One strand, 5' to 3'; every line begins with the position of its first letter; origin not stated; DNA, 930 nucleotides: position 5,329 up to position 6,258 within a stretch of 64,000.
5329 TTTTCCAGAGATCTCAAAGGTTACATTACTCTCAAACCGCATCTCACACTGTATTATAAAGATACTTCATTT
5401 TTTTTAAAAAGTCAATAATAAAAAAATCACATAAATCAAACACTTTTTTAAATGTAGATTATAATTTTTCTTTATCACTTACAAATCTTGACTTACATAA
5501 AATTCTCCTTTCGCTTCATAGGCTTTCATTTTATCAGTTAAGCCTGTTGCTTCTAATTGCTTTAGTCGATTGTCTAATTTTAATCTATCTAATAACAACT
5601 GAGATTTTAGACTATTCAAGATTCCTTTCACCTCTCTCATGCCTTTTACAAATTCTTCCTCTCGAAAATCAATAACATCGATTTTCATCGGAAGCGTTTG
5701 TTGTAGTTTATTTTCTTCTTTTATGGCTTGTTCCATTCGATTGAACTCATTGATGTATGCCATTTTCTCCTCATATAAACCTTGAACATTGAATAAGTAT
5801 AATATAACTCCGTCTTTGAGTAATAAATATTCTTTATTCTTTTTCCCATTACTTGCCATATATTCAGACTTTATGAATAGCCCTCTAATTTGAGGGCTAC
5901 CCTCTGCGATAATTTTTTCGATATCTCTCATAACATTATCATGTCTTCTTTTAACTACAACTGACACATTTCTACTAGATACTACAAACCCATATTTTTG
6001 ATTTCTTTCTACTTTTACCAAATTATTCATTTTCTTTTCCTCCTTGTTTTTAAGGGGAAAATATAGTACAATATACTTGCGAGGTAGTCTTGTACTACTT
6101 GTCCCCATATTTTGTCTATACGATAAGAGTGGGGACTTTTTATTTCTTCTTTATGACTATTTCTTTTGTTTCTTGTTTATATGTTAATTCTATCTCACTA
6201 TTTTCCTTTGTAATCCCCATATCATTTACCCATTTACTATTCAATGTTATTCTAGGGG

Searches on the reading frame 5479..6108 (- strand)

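Call 59: search_protein_families(library=pfam, proteins=[window:5479-6108:-], max_evalue=0.001)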
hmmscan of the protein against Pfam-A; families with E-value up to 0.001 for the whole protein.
window:5479-6108:- (209 aa): 1 family
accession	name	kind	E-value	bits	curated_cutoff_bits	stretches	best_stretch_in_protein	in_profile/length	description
PF09669.15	Phage_pRha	-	5e-15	56.3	29.9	1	43-127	1-91/91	Phage regulatory protein Rha (Phage_pRha)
